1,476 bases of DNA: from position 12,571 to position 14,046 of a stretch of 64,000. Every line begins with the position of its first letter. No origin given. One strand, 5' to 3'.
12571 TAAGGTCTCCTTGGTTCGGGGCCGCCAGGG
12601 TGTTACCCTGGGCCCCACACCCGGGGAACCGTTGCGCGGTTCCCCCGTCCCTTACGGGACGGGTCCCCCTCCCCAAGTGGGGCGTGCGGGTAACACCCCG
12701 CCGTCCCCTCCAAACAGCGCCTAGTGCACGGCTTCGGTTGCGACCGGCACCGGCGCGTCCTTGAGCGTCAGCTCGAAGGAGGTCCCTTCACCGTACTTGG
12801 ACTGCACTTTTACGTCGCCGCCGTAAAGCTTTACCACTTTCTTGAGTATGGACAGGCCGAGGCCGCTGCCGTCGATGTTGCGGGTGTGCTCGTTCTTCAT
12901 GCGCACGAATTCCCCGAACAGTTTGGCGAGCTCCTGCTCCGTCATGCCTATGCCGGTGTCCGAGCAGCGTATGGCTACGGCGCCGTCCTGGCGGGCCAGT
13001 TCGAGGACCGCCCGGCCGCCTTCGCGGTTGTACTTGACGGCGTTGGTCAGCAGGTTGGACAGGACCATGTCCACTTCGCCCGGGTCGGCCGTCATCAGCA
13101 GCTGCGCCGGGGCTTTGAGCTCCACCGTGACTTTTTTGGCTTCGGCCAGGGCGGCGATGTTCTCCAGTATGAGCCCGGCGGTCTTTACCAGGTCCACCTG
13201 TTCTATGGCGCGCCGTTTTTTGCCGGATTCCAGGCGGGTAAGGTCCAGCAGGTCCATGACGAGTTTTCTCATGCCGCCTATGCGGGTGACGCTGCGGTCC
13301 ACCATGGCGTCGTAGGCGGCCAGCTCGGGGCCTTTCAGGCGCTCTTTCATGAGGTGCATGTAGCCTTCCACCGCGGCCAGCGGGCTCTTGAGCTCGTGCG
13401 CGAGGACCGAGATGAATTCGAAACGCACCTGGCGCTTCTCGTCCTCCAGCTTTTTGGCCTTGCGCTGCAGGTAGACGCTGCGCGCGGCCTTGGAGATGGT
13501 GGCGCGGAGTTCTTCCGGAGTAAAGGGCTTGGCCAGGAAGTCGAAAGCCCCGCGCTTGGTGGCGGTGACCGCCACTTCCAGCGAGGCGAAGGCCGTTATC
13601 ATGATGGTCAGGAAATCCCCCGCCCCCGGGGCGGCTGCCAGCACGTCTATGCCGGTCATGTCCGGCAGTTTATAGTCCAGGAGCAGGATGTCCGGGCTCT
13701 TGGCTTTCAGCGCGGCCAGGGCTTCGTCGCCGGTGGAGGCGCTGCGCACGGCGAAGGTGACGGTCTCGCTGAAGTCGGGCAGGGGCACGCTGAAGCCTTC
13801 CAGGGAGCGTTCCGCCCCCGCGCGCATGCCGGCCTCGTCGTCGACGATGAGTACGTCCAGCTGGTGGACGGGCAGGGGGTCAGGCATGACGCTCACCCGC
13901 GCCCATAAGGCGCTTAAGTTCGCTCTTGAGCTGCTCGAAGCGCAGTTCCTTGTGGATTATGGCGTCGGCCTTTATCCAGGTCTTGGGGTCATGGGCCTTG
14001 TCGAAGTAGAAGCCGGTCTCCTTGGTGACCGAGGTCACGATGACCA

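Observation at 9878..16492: Every long intercistronic gap of the hydrogenase sensor/maturase cluster is filled by one of these hairpin elements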

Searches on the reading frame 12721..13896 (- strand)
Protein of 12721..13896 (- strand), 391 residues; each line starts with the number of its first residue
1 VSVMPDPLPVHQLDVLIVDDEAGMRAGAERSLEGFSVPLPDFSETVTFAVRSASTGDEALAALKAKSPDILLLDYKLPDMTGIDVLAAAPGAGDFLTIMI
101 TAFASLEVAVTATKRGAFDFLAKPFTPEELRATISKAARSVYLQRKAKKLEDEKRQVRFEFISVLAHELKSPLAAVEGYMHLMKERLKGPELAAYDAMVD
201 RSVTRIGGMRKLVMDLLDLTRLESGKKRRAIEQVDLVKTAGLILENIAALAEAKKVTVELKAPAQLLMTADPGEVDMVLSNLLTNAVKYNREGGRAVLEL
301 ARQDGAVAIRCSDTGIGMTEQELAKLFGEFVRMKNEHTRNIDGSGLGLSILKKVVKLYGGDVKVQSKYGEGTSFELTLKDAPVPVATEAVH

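Call 7: search_protein_families(library=pfam, proteins=[window:12721-13896:-])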
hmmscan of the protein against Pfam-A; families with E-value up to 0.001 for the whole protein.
window:12721-13896:- (391 aa): 5 families
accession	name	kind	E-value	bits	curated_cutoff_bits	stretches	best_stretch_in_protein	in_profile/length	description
PF02518.31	HATPase_c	-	1.3e-26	93.7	26.4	1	271-380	2-109/111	Histidine kinase-, DNA gyrase B-, and HSP90-like ATPase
PF00072.30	Response_reg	-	2e-20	73.4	30.2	1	15-134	1-110/111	Response regulator receiver domain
PF00512.31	HisKA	-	1.9e-10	41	26.9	1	160-225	4-66/66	His Kinase A (phospho-acceptor) domain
PF13581.12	HATPase_c_2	-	2.5e-05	24.7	27.4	1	248-356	6-110/127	Histidine kinase-like ATPase domain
PF14501.12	HATPase_c_5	-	0.00037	20.8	22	0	277-367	8-91/102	GHKL domain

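Call 40: find_homologous_proteins(query=window:12721-13896:-, max_evalue=1e-40)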
Query window:12721-13896:- (391 aa): 5254 proteins with E <= 1e-40 among 8000 candidates; the best 120 are listed.
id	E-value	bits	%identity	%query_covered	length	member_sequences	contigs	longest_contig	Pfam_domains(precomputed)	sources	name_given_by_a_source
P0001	4.5e-243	824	100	99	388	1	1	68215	PF02518.32,PF00512.32,PF00072.31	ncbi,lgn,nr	ncbi:MAG: hybrid sensor histidine kinase/response regulator [Elusimicrobiales bacterium]|nr:hybrid s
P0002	3.3e-221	752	90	99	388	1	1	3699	PF02518.32,PF00512.32,PF00072.31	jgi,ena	-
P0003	5.9e-220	748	90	98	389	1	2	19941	PF02518.32,PF00512.32,PF00072.31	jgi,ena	-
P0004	1.7e-218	743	89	96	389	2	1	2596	PF02518.32,PF00512.32,PF00072.31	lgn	-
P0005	1.1e-217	740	88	96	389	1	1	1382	PF02518.32,PF00512.32,PF00072.31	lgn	-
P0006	3.6e-217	738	88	96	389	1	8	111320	PF02518.32,PF00512.32,PF00072.31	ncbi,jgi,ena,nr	ncbi:MAG: hypothetical protein A2X31_09160 [Elusimicrobia bacterium GWB2_63_22]|nr:MAG: hypothetical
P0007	1.3e-214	730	87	99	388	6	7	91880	PF02518.32,PF00512.32,PF00072.31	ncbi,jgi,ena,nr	ncbi:MAG: hypothetical protein A2049_01240 [Elusimicrobia bacterium GWA2_62_23]|nr:MAG: hypothetical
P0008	7.1e-214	728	87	99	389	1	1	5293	PF02518.32,PF00512.32,PF00072.31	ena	-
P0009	1.1e-213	727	87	99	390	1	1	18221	PF02518.32,PF00512.32,PF00072.31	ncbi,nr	ncbi:MAG: hybrid sensor histidine kinase/response regulator [Elusimicrobia bacterium]|nr:hybrid sens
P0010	1.1e-213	727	87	96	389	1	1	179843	PF02518.32,PF00512.32,PF00072.31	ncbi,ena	-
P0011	2.7e-213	726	88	98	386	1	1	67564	PF02518.32,PF00512.32,PF00072.31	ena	-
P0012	2.2e-212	723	87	96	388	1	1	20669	PF02518.32,PF00512.32,PF00072.31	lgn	-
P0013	2.6e-212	723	86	99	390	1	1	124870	PF13581.13,PF02518.32,PF00512.32,PF00072.31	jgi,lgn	jgi:signal transduction histidine kinase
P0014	5.4e-212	721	87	98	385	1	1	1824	PF02518.32,PF00512.32,PF00072.31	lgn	-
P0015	6.2e-212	721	87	98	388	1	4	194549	PF13581.13,PF02518.32,PF00512.32,PF00072.31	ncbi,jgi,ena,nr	ncbi:MAG: hypothetical protein A2X32_04700 [Elusimicrobia bacterium GWC2_64_44]|nr:MAG: hypothetical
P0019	1.6e-210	717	86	98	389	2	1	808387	PF02518.32,PF00512.32,PF00072.31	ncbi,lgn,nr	ncbi:MAG: hybrid sensor histidine kinase/response regulator [Elusimicrobiales bacterium]|nr:hybrid s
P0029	2.5e-202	690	82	99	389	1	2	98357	PF02518.32,PF00512.32,PF00072.31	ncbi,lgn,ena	ncbi:MAG: sensor histidine kinase [Elusimicrobiales bacterium]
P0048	3.3e-192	656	80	97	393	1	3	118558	PF02518.32,PF00512.32,PF00072.31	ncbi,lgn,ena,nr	ncbi:MAG: Response regulator receiver sensor signal transduction histidine kinase [Elusimicrobia bac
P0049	7.8e-192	655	79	97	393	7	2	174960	PF02518.32,PF00512.32,PF00072.31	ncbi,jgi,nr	ncbi:MAG: hybrid sensor histidine kinase/response regulator [Elusimicrobiales bacterium]|jgi:signal 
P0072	5.7e-157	541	68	95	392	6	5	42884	PF02518.32,PF00512.32,PF00072.31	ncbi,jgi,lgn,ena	-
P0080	2.2e-136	473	59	94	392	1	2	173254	PF02518.32,PF00512.32,PF00072.31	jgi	jgi:two-component system, sensor histidine kinase and response regulator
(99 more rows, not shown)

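Call 41: find_encoding_contigs(protein=P0006, flank=10000, max_places=1)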
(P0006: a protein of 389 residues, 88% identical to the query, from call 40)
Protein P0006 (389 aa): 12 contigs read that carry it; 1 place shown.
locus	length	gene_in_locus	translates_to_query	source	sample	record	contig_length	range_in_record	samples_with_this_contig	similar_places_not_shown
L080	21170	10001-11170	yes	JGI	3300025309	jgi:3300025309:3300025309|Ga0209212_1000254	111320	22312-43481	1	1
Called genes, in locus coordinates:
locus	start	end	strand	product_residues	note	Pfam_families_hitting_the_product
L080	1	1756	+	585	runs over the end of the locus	PF05359:DUF748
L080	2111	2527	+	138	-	PF00072:Response_reg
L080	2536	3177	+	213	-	PF06971:Put_DNA-bind_N, PF02629:CoA_binding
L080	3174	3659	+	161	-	PF01257:2Fe-2S_thioredx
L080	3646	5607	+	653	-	PF01512:Complex1_51K, PF10531:SLBB (weak), PF10589:NADH_4Fe-4S, PF00037:Fer4 (faint), PF12838:Fer4_7 (weak), PF13187:Fer4_9 (weak), PF13237:Fer4_10 (weak), PF14697:Fer4_21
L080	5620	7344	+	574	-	PF13510:Fer2_4, PF10588:NADH-G_4Fe-4S_3, PF12837:Fer4_6 (weak), PF12838:Fer4_7, PF22117:Fer4_Nqo3, PF00037:Fer4 (weak), PF02906:Fe_hyd_lg_C, PF02256:Fe_hyd_SSU, +4 more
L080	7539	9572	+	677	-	PF13187:Fer4_9 (weak), PF13237:Fer4_10 (weak), PF14697:Fer4_21 (faint), PF02906:Fe_hyd_lg_C, PF04060:FeS, PF00512:HisKA, PF02518:HATPase_c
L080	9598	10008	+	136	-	PF00072:Response_reg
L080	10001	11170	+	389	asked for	PF00072:Response_reg, PF00512:HisKA, PF02518:HATPase_c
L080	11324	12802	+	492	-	PF04055:Radical_SAM, PF06968:BATS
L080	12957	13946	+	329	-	PF04055:Radical_SAM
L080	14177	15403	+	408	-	PF00350:Dynamin_N (weak), PF01926:MMR_HSR1, PF18128:HydF_dimer, PF18133:HydF_tetramer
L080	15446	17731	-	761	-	PF02463:SMC_N (faint), PF13175:AAA_15 (faint), PF13304:AAA_21 (faint), PF13476:AAA_23, PF13514:AAA_27, PF13555:AAA_29 (weak)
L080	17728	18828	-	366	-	PF00149:Metallophos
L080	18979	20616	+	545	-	PF02878:PGM_PMM_I, PF02879:PGM_PMM_II, PF02880:PGM_PMM_III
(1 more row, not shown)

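Call 42: find_encoding_contigs(protein=P0019, flank=10000, max_places=1)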
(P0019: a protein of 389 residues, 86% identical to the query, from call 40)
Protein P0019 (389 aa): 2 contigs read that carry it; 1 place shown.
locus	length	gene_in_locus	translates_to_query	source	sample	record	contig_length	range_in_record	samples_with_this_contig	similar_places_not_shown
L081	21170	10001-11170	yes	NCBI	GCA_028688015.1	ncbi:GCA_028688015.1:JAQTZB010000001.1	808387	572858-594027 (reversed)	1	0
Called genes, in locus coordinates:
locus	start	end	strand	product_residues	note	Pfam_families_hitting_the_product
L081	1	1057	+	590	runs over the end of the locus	PF05359:DUF748 (weak)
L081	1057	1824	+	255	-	PF02900:LigB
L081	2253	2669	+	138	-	PF00072:Response_reg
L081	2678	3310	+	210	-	PF06971:Put_DNA-bind_N, PF02629:CoA_binding, PF01408:GFO_IDH_MocA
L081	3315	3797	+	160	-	PF01257:2Fe-2S_thioredx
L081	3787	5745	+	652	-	PF01512:Complex1_51K, PF10589:NADH_4Fe-4S, PF00037:Fer4 (faint), PF12797:Fer4_2 (faint), PF12838:Fer4_7 (weak), PF13187:Fer4_9 (weak), PF13237:Fer4_10 (weak), PF14697:Fer4_21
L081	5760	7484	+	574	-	PF13510:Fer2_4, PF10588:NADH-G_4Fe-4S_3, PF12837:Fer4_6 (weak), PF12838:Fer4_7, PF22117:Fer4_Nqo3, PF00037:Fer4 (weak), PF02906:Fe_hyd_lg_C, PF02256:Fe_hyd_SSU, +4 more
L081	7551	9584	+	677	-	PF13187:Fer4_9 (weak), PF13237:Fer4_10 (weak), PF14697:Fer4_21 (faint), PF02906:Fe_hyd_lg_C, PF04060:FeS, PF00512:HisKA, PF02518:HATPase_c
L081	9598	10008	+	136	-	PF00072:Response_reg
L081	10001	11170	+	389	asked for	PF00072:Response_reg, PF00512:HisKA, PF02518:HATPase_c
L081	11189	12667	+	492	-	PF04055:Radical_SAM, PF06968:BATS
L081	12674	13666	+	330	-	PF04055:Radical_SAM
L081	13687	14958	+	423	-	PF00350:Dynamin_N (weak), PF01926:MMR_HSR1, PF18128:HydF_dimer, PF18133:HydF_tetramer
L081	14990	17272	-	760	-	PF02463:SMC_N (faint), PF13304:AAA_21 (faint), PF13476:AAA_23, PF13514:AAA_27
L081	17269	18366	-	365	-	PF00149:Metallophos, PF12850:Metallophos_2 (weak)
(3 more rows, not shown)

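Call 43: find_encoding_contigs(protein=P0049, flank=10000, max_places=1)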
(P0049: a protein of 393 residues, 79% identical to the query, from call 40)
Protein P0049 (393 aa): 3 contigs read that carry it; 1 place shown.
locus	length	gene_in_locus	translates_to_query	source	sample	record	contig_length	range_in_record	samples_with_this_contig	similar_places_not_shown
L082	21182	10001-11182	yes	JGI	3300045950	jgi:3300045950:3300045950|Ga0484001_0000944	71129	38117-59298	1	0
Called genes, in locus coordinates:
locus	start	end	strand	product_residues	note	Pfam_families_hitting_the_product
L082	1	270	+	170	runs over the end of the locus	PF09835:DUF2062 (weak)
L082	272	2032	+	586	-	-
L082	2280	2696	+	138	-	PF00072:Response_reg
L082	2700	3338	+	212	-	PF06971:Put_DNA-bind_N, PF02629:CoA_binding, PF01408:GFO_IDH_MocA (weak)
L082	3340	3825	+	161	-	PF01257:2Fe-2S_thioredx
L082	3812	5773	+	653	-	PF01512:Complex1_51K, PF10589:NADH_4Fe-4S, PF00037:Fer4 (weak), PF12837:Fer4_6 (weak), PF12838:Fer4_7 (weak), PF13187:Fer4_9 (weak), PF13237:Fer4_10 (weak), PF14697:Fer4_21, +1 more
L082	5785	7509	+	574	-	PF13510:Fer2_4, PF10588:NADH-G_4Fe-4S_3, PF12837:Fer4_6 (weak), PF12838:Fer4_7, PF22117:Fer4_Nqo3, PF00037:Fer4 (weak), PF02906:Fe_hyd_lg_C, PF02256:Fe_hyd_SSU, +5 more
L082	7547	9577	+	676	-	PF13187:Fer4_9 (weak), PF13237:Fer4_10 (weak), PF02906:Fe_hyd_lg_C, PF04060:FeS, PF00512:HisKA, PF02518:HATPase_c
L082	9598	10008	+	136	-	PF00072:Response_reg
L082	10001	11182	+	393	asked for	PF00072:Response_reg, PF00512:HisKA, PF02518:HATPase_c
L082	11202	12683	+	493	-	PF04055:Radical_SAM, PF06968:BATS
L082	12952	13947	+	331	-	PF04055:Radical_SAM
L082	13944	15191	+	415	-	PF00350:Dynamin_N (weak), PF01926:MMR_HSR1, PF18128:HydF_dimer, PF18133:HydF_tetramer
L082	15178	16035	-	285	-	-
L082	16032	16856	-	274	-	PF10609:ParA, PF01656:CbiA, PF02374:ArsA_ATPase (faint), PF13614:AAA_31 (faint)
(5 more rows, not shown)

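Call 48: find_encoding_contigs(protein=P0007, flank=10000, max_places=1)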
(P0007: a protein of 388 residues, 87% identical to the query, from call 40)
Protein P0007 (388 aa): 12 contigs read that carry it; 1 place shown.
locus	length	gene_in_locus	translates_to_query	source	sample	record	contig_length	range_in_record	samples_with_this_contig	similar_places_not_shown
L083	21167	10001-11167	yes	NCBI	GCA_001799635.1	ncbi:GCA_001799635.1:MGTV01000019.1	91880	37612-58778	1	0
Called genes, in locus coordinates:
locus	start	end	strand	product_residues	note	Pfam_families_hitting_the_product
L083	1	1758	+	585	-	PF05359:DUF748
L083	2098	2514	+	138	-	PF00072:Response_reg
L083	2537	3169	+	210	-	PF06971:Put_DNA-bind_N, PF02629:CoA_binding, PF01408:GFO_IDH_MocA (weak)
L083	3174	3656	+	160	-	PF01257:2Fe-2S_thioredx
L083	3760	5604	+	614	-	PF01512:Complex1_51K, PF10531:SLBB (weak), PF10589:NADH_4Fe-4S, PF00037:Fer4 (weak), PF12837:Fer4_6 (weak), PF12838:Fer4_7 (weak), PF13187:Fer4_9 (weak), PF14697:Fer4_21, +2 more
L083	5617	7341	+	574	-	PF13510:Fer2_4, PF10588:NADH-G_4Fe-4S_3, PF12837:Fer4_6 (weak), PF12838:Fer4_7, PF13237:Fer4_10 (weak), PF22117:Fer4_Nqo3, PF02906:Fe_hyd_lg_C, PF02256:Fe_hyd_SSU, +6 more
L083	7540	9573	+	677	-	PF13187:Fer4_9 (weak), PF13237:Fer4_10 (weak), PF14697:Fer4_21 (faint), PF02906:Fe_hyd_lg_C, PF04060:FeS, PF00512:HisKA, PF02518:HATPase_c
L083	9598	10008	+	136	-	PF00072:Response_reg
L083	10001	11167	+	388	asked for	PF00072:Response_reg, PF00512:HisKA, PF02518:HATPase_c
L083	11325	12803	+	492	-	PF04055:Radical_SAM, PF06968:BATS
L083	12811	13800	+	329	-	PF04055:Radical_SAM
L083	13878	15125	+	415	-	PF00350:Dynamin_N (weak), PF01926:MMR_HSR1, PF03193:RsgA_GTPase (faint), PF18128:HydF_dimer, PF18133:HydF_tetramer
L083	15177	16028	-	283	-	-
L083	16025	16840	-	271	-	PF01656:CbiA, PF02374:ArsA_ATPase (faint), PF09140:MipZ (weak), PF10609:ParA, PF13614:AAA_31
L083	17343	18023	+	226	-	PF01144:CoA_trans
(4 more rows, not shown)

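Call 49: find_encoding_contigs(protein=P0015, flank=10000, max_places=1)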
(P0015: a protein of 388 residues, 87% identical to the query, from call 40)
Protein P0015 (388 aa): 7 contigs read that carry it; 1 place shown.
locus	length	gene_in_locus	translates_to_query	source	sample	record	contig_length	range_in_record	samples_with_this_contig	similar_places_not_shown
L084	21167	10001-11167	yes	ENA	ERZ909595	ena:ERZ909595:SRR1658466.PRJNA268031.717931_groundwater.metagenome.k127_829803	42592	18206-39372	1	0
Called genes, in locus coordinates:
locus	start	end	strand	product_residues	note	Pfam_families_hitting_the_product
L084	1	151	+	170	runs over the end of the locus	PF09835:DUF2062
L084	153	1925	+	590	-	PF05359:DUF748 (weak)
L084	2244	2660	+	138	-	PF00072:Response_reg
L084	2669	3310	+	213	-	PF06971:Put_DNA-bind_N, PF02629:CoA_binding, PF01408:GFO_IDH_MocA (weak)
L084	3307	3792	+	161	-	PF01257:2Fe-2S_thioredx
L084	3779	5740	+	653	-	PF01512:Complex1_51K, PF10589:NADH_4Fe-4S, PF00037:Fer4 (faint), PF12837:Fer4_6 (weak), PF12838:Fer4_7 (weak), PF13187:Fer4_9 (weak), PF13237:Fer4_10 (weak), PF14697:Fer4_21, +1 more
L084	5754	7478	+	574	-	PF13510:Fer2_4, PF10588:NADH-G_4Fe-4S_3, PF12837:Fer4_6 (weak), PF12838:Fer4_7, PF22117:Fer4_Nqo3, PF00037:Fer4 (weak), PF02906:Fe_hyd_lg_C, PF02256:Fe_hyd_SSU, +5 more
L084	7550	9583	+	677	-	PF13187:Fer4_9 (weak), PF13237:Fer4_10 (weak), PF02906:Fe_hyd_lg_C, PF04060:FeS, PF00512:HisKA, PF02518:HATPase_c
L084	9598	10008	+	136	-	PF00072:Response_reg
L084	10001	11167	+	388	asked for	PF00072:Response_reg, PF00512:HisKA, PF13581:HATPase_c_2 (faint), PF02518:HATPase_c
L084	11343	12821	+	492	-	PF04055:Radical_SAM, PF06968:BATS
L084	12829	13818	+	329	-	PF04055:Radical_SAM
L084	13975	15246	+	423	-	PF00350:Dynamin_N (weak), PF01926:MMR_HSR1, PF18128:HydF_dimer, PF18133:HydF_tetramer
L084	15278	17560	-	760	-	PF02463:SMC_N (faint), PF13476:AAA_23 (weak), PF13514:AAA_27, PF13555:AAA_29 (faint), PF13304:AAA_21 (weak)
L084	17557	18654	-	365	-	PF00149:Metallophos, PF12850:Metallophos_2 (weak)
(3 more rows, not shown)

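Call 50: find_encoding_contigs(protein=P0029, flank=10000, max_places=1)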
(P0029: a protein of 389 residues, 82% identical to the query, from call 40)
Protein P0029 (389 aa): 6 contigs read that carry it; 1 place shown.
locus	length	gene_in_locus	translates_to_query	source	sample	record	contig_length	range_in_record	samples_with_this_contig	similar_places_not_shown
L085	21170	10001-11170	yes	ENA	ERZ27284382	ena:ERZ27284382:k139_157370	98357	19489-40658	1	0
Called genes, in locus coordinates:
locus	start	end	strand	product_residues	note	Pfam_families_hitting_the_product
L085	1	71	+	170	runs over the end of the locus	PF09835:DUF2062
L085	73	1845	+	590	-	PF05359:DUF748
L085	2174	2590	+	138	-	PF00072:Response_reg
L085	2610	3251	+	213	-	PF06971:Put_DNA-bind_N, PF02629:CoA_binding, PF01408:GFO_IDH_MocA (weak)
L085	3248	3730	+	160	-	PF01257:2Fe-2S_thioredx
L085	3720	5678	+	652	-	PF01512:Complex1_51K, PF10531:SLBB (weak), PF10589:NADH_4Fe-4S, PF00037:Fer4 (weak), PF12837:Fer4_6 (weak), PF12838:Fer4_7 (weak), PF13187:Fer4_9 (weak), PF14697:Fer4_21, +2 more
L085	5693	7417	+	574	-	PF13510:Fer2_4, PF10588:NADH-G_4Fe-4S_3, PF12837:Fer4_6 (weak), PF12838:Fer4_7, PF13237:Fer4_10 (weak), PF22117:Fer4_Nqo3, PF02906:Fe_hyd_lg_C, PF02256:Fe_hyd_SSU, +5 more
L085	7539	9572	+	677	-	PF13187:Fer4_9 (weak), PF13237:Fer4_10 (weak), PF02906:Fe_hyd_lg_C, PF04060:FeS, PF00512:HisKA, PF02518:HATPase_c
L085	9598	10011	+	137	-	PF00072:Response_reg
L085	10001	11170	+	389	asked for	PF00072:Response_reg, PF00512:HisKA, PF02518:HATPase_c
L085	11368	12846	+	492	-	PF04055:Radical_SAM, PF06968:BATS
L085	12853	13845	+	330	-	PF04055:Radical_SAM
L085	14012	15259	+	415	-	PF00350:Dynamin_N (weak), PF01926:MMR_HSR1, PF18128:HydF_dimer, PF18133:HydF_tetramer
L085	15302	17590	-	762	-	PF02463:SMC_N (faint), PF13304:AAA_21 (faint), PF13476:AAA_23, PF13514:AAA_27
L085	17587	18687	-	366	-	PF00149:Metallophos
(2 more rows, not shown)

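Call 51: find_encoding_contigs(protein=P0048, flank=10000, max_places=1)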
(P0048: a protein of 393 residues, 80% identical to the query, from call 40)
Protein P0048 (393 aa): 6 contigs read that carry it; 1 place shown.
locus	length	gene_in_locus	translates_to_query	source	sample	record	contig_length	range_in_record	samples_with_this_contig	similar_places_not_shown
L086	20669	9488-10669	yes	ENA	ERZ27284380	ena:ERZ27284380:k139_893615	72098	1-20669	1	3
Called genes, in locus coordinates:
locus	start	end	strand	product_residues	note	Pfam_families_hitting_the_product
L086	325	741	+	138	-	PF00072:Response_reg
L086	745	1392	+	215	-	PF06971:Put_DNA-bind_N, PF02629:CoA_binding, PF01408:GFO_IDH_MocA (weak)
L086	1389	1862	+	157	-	PF01257:2Fe-2S_thioredx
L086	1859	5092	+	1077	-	PF01512:Complex1_51K, PF10589:NADH_4Fe-4S, PF14691:Fer4_20, PF01266:DAO (weak), PF01946:Thi4 (weak), PF03486:HI0933_like (weak), PF07992:Pyr_redox_2, PF13450:NAD_binding_8, +5 more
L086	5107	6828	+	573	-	PF00111:Fer2 (weak), PF13510:Fer2_4, PF10588:NADH-G_4Fe-4S_3, PF12838:Fer4_7, PF13237:Fer4_10, PF22117:Fer4_Nqo3, PF02906:Fe_hyd_lg_C, PF02256:Fe_hyd_SSU, +5 more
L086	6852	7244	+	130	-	PF00072:Response_reg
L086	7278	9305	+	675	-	PF13187:Fer4_9 (weak), PF13237:Fer4_10 (weak), PF02906:Fe_hyd_lg_C, PF04060:FeS, PF00512:HisKA, PF02518:HATPase_c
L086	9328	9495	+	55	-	-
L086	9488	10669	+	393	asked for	PF00072:Response_reg, PF00512:HisKA, PF02518:HATPase_c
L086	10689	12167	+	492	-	PF04055:Radical_SAM, PF06968:BATS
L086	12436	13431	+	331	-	PF04055:Radical_SAM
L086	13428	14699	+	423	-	PF00350:Dynamin_N (weak), PF01926:MMR_HSR1, PF18128:HydF_dimer, PF18133:HydF_tetramer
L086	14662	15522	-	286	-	-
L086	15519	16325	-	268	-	PF01656:CbiA, PF02374:ArsA_ATPase (faint), PF10609:ParA, PF13614:AAA_31 (faint)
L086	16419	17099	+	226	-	PF01144:CoA_trans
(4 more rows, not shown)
